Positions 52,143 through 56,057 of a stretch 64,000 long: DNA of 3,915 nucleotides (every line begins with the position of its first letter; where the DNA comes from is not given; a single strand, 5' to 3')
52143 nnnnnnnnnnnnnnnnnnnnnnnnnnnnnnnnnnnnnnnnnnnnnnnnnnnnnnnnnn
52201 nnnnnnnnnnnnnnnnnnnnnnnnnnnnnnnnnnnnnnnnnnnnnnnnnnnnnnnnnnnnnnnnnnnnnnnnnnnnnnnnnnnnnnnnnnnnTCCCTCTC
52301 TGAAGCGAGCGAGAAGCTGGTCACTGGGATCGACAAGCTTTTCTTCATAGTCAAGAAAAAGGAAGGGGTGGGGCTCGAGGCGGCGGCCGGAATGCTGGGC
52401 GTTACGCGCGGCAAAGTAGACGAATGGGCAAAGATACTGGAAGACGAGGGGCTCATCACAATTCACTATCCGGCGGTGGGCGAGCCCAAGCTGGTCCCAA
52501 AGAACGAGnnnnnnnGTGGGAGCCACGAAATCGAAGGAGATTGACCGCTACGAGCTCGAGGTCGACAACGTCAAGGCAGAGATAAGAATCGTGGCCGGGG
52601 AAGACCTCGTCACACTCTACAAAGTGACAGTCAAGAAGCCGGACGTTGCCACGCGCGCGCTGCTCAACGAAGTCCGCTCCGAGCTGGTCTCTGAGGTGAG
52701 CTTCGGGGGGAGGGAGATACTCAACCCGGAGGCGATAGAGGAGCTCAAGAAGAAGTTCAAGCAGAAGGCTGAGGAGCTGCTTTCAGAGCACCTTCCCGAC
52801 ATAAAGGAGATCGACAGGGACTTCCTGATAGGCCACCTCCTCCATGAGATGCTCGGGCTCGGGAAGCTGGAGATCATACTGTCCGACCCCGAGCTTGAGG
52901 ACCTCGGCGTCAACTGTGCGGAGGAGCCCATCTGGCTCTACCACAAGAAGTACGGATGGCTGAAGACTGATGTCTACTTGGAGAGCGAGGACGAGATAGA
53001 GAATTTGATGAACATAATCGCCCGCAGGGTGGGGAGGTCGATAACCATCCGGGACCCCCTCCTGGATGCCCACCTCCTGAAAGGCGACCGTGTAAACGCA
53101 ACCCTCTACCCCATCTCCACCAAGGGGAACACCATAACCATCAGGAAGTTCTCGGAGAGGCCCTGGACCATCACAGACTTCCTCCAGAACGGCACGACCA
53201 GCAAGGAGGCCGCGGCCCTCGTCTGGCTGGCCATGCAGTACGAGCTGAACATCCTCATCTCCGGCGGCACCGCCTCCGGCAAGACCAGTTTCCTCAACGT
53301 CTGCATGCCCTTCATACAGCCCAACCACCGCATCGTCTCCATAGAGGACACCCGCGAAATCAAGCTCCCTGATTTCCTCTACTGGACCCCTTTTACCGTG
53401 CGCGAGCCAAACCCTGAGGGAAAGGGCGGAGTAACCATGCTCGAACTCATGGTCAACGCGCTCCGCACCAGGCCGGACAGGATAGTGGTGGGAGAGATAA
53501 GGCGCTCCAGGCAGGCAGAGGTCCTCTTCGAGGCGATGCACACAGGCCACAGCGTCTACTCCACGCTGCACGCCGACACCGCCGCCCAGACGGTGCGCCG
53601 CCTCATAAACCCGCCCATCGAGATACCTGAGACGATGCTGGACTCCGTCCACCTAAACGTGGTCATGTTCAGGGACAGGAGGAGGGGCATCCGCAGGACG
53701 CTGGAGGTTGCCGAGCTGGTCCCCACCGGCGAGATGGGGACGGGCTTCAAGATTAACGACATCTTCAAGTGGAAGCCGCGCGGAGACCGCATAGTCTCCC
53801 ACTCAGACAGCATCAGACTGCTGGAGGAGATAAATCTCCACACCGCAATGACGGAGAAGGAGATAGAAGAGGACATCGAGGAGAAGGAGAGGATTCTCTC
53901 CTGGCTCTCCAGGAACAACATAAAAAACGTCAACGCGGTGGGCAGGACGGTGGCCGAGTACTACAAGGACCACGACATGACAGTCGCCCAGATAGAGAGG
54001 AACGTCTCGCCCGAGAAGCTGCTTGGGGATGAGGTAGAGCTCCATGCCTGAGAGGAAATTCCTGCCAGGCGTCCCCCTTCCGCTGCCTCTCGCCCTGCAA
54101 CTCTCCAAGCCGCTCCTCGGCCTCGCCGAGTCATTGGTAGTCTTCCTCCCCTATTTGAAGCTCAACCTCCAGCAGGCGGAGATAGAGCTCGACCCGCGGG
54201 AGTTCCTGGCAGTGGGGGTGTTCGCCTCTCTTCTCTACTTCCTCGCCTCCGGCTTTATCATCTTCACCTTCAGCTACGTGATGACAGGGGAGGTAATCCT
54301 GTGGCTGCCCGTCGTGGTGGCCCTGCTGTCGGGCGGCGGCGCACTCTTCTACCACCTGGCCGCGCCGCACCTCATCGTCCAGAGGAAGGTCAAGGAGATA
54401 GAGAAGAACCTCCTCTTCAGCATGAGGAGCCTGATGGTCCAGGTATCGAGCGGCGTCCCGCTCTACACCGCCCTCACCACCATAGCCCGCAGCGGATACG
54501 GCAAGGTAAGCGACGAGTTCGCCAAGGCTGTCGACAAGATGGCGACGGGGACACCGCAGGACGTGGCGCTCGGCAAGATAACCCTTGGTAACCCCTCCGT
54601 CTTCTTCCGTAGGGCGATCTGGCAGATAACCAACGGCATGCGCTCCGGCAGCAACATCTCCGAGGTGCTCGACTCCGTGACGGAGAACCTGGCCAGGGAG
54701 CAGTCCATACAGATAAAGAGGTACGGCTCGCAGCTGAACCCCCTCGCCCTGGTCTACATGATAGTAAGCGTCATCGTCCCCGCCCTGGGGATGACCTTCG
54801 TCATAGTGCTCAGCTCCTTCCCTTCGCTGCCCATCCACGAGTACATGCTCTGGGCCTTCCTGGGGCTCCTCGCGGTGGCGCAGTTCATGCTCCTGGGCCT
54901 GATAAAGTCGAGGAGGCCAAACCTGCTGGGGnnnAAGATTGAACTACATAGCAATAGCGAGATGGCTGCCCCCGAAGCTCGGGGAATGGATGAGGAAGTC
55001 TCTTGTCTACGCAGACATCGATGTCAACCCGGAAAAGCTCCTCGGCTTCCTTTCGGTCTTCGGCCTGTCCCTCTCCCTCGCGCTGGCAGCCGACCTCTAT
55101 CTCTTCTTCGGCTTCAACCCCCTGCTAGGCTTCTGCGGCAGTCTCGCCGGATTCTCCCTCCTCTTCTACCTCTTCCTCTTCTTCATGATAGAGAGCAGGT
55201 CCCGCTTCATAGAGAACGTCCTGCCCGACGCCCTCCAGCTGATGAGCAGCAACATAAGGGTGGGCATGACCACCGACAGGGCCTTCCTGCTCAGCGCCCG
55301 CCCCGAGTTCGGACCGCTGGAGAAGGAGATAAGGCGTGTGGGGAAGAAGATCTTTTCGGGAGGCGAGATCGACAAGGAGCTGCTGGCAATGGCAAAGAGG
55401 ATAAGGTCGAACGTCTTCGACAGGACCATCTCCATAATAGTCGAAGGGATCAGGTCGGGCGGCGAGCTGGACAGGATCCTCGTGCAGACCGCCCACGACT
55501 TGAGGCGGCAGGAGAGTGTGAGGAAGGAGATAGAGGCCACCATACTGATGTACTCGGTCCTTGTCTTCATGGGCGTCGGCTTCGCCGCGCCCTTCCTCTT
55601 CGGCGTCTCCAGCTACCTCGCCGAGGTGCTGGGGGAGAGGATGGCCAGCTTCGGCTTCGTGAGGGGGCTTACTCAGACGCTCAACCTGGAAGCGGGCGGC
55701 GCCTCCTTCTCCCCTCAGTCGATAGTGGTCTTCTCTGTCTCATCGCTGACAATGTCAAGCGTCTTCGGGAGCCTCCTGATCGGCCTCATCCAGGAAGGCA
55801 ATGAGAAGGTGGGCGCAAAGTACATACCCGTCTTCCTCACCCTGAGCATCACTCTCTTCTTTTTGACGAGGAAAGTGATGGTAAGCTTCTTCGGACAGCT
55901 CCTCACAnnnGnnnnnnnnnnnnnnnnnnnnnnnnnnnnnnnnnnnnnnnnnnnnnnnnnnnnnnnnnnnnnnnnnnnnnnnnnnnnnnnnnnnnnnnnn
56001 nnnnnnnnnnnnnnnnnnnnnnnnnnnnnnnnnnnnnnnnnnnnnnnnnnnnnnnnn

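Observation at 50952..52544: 165-bp tandem-repeat protein upstream of the pilus ATPase shares its repeat motif with the KaiC-like protein tail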

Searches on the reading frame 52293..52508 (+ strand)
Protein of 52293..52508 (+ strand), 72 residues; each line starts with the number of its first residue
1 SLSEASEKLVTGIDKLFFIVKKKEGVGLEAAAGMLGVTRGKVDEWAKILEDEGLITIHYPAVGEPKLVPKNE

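Call 70: search_solved_structures(query=A4, max_evalue=1, show_alignments=2)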
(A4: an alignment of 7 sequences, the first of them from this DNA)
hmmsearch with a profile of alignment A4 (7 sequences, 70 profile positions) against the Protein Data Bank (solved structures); distinct sequences matched with E-value up to 1: 59.
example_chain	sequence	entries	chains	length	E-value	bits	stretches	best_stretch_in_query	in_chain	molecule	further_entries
1i1g_A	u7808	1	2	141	7.4e-06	29.2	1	14-59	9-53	TRANSCRIPTIONAL REGULATOR LRPA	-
8q90_A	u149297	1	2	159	9.1e-05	25.7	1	13-54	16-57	AsnC family transcriptional regulator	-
2p4w_A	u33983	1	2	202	0.0028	20.9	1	25-54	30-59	Transcriptional regulatory protein arsR family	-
2pmh_A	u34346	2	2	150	0.0046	20.2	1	13-65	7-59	150aa long hypothetical transcriptional regulator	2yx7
1q1h_A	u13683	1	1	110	0.0048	20.1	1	17-55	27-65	Transcription Factor E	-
2efq_A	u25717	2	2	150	0.0049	20.1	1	13-65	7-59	150aa long hypothetical transcriptional regulator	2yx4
2efo_A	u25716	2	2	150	0.005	20.1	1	13-65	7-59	150aa long hypothetical transcriptional regulator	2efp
2e7w_A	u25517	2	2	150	0.005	20.1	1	13-65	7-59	150aa long hypothetical transcriptional regulator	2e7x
2cyy_A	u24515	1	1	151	0.0073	19.6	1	13-64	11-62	Putative HTH-type transcriptional regulator PH1519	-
1ri7_A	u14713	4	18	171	0.0096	19.2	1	13-64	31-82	Putative transcriptional regulator | Putative HTH-type transcriptional regulator PH1519 | Uncharacterized HTH-type transcriptional regulator PH1519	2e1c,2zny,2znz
1mkm_A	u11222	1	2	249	0.0099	19.1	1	16-53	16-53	IclR transcriptional regulator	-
2efn_A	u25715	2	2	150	0.011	19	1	13-65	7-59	150aa long hypothetical transcriptional regulator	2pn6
2qz8_A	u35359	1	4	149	0.015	18.6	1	10-54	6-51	Probable transcriptional regulatory protein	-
3i4p_A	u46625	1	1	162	0.019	18.2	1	13-68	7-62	Transcriptional regulator, AsnC family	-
7fby_A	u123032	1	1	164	0.028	17.7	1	11-64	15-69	Transcriptional regulatory protein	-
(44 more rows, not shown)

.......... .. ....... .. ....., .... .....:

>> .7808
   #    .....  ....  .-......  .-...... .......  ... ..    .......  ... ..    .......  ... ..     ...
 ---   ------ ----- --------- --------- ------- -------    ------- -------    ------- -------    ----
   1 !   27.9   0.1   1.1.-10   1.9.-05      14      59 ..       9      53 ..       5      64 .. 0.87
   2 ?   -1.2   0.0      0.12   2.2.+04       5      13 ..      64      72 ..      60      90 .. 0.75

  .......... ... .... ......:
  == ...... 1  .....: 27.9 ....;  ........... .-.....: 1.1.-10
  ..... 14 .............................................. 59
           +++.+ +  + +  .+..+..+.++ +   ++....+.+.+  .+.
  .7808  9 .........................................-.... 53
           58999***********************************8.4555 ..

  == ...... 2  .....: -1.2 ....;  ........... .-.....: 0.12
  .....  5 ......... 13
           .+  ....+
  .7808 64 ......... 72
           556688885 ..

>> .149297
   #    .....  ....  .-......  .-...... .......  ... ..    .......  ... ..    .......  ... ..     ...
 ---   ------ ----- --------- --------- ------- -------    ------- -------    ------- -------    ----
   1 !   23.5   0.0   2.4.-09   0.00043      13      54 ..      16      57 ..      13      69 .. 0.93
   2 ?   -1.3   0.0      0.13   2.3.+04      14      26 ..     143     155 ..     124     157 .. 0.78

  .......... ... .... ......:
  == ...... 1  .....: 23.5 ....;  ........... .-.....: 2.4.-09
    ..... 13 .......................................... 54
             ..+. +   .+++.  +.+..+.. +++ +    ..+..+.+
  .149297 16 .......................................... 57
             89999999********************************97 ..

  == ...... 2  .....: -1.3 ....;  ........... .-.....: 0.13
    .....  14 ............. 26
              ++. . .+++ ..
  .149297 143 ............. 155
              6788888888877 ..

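Call 71: search_protein_families(library=pfam, alignment_id=A4, max_evalue=0.1)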
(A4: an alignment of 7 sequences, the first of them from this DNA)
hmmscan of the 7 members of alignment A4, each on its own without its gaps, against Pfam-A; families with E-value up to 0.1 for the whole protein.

A. member 1, seq(72 aa): 5 families
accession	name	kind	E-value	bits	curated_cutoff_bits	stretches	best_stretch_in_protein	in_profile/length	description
PF13518.12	HTH_28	-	0.0056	17.2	25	1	18-54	5-41/52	Helix-turn-helix domain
PF23534.1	Microp_apicomplexa_20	-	0.014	15.9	27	1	4-42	34-76/79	Apicomplexa microprotein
PF13384.12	HTH_23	-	0.06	13.6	24.6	1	19-54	11-46/50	Homeodomain-like domain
PF13545.12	HTH_Crp_2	-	0.088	13.2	27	0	32-56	29-53/70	Crp-like helix-turn-helix domain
PF13551.12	HTH_29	-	0.098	13.2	28.1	0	23-54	9-41/64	Winged helix-turn helix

B. families by the number of members that match (of 7 scanned): 33 families (the first 25 are shown)
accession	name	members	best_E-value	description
PF25212.1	HVO_A0114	5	0.00089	HVO_A0114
PF01047.28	MarR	4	9.2e-05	MarR family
PF13412.12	HTH_24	4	0.00017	Winged helix-turn-helix DNA-binding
PF19187.6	HTH_PafC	4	0.0018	PafC helix-turn-helix domain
PF13551.12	HTH_29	4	0.012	Winged helix-turn helix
PF01978.25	TrmB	3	0.00028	Sugar-specific transcriptional regulator TrmB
PF13404.12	HTH_AsnC-type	3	0.00059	AsnC-type helix-turn-helix domain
PF14502.12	HTH_41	3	0.0012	Helix-turn-helix domain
PF08279.18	HTH_11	3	0.0063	HTH domain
PF13384.12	HTH_23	3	0.011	Homeodomain-like domain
PF08220.18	HTH_DeoR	3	0.013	DeoR-like helix-turn-helix domain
PF08280.17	HTH_Mga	3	0.029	M protein trans-acting positive regulator (MGA) HTH domain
PF13518.12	HTH_28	2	0.00077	Helix-turn-helix domain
PF09339.16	HTH_IclR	2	0.0083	IclR helix-turn-helix domain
PF04157.22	EAP30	2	0.023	EAP30/Vps36 family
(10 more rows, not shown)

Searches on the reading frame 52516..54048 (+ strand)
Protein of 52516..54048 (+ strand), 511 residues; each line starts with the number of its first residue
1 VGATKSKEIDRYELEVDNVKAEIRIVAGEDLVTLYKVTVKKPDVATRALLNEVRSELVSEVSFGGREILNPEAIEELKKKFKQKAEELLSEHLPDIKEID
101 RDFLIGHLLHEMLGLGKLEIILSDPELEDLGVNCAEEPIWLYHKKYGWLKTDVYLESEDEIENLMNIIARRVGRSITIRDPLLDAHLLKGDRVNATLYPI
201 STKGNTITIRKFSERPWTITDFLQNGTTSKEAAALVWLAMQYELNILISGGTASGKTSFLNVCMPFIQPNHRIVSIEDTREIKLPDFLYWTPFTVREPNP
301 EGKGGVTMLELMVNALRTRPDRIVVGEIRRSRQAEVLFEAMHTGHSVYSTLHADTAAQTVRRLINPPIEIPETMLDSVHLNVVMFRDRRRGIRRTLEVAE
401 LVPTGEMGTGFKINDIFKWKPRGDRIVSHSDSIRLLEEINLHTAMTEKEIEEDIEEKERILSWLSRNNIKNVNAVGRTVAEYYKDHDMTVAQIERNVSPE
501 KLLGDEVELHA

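Call 3: search_protein_families(library=pfam, proteins=[window:52516-54048:+], max_evalue=0.01)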
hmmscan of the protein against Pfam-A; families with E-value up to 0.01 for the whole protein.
window:52516-54048:+ (511 aa): 1 family
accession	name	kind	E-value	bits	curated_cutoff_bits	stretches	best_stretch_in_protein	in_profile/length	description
PF00437.27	T2SSE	-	6.9e-37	127.4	24.9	1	198-366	99-258/370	Type II/IV secretion system protein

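Call 30: search_protein_families(library=ncbifam, proteins=[window:52516-54048:+], max_evalue=0.01)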
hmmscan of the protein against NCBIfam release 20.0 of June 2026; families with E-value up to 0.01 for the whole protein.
window:52516-54048:+ (511 aa): 19 families
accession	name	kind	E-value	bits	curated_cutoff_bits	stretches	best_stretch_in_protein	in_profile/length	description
NF058587.1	archaellum_moto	equivalog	9e-90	301.9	550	1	74-485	106-520/527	archaellum flagellar ATPase motor FlaI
TIGR03819.1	heli_sec_ATPase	hypoth_equivalog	4.1e-52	177.5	373.15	1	106-363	43-297/340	TadA family conjugal transfer-associated ATPase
NF053672.1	bindosome_BasE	exception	2.5e-39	135.4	1000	1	117-486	140-511/512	bindosome assembly system ATPase subunit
TIGR02788.1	VirB11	equivalog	5.9e-39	133.9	249.95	2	232-364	133-263/308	P-type DNA transfer ATPase VirB11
TIGR02782.1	TrbB_P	equivalog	2e-31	109.4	304.55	1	118-400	14-292/303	P-type conjugative transfer ATPase TrbB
NF010475.0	PRK13900.1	equivalog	1.1e-27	97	389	2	229-363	146-279/333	type IV secretion system ATPase VirB11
NF010469.0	PRK13894.1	subfamily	1.6e-26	93.5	508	1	118-386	27-294/320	conjugal transfer ATPase TrbB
NF010407.0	PRK13833.1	subfamily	7.6e-24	84.7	499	1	165-374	66-270/323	conjugal transfer protein TrbB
NF041000.1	ATPase_ComGA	equivalog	7.8e-21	74.3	300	1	244-366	129-245/267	competence type IV pilus ATPase ComGA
TIGR02538.1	type_IV_pilB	equivalog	7.7e-19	67.7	675.65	1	246-420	319-484/564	type IV-A pilus assembly ATPase PilB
NF007755.0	PRK10436.1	equivalog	1.2e-16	60.4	617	1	230-384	206-351/465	type II secretion system protein GspE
NF010425.0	PRK13851.1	equivalog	5e-16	58.5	461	1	239-364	158-281/344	type IV secretion system protein VirB11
TIGR01420.1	pilT_fam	subfamily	8.7e-15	54.8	319.1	1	246-365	125-241/343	PilT/PilU family type 4a pilus ATPase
TIGR02533.1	type_II_gspE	equivalog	1.7e-14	53.4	630.25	1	204-385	205-376/486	type II secretion system ATPase GspE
NF053534.1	T4PilAsmATPsTfpB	equivalog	2.8e-12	45.8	850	1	204-380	298-464/584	type IV pilus assembly ATPase TfpB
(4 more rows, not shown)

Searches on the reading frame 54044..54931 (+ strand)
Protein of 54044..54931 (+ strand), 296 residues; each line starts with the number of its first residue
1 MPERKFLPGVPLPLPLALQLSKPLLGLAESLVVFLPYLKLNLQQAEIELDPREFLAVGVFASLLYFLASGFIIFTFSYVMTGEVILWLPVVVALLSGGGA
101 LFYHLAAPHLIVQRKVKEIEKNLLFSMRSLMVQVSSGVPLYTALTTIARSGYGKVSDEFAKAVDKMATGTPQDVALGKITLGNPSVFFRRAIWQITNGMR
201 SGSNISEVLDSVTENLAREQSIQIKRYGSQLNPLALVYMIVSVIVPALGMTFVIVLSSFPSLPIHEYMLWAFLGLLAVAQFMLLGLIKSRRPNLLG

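Call 3: search_protein_families(library=pfam, proteins=[window:54044-54931:+], max_evalue=0.01)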
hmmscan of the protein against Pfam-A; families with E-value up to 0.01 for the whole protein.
window:54044-54931:+ (296 aa): 1 family
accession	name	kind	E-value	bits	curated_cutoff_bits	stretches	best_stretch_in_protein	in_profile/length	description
PF00482.28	T2SSF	-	4.4e-19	69.1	25.2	1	128-251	3-123/125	Type II secretion system (T2SS), protein F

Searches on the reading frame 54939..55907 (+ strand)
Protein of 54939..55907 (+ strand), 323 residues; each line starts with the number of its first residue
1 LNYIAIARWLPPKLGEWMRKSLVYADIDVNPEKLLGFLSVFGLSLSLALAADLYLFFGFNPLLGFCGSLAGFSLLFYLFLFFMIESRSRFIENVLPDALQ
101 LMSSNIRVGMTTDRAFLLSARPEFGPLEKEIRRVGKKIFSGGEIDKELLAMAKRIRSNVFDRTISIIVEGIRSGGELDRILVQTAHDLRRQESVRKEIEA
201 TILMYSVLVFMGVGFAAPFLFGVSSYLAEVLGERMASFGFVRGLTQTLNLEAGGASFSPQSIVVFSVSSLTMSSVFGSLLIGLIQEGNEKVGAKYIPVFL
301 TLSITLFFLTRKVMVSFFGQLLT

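Call 3: search_protein_families(library=pfam, proteins=[window:54939-55907:+], max_evalue=0.01)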
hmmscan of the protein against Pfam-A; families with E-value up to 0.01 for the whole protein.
window:54939-55907:+ (323 aa): 1 family
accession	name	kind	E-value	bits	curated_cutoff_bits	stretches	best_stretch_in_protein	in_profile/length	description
PF00482.28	T2SSF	-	3.2e-15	56.6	25.2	1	99-221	2-121/125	Type II secretion system (T2SS), protein F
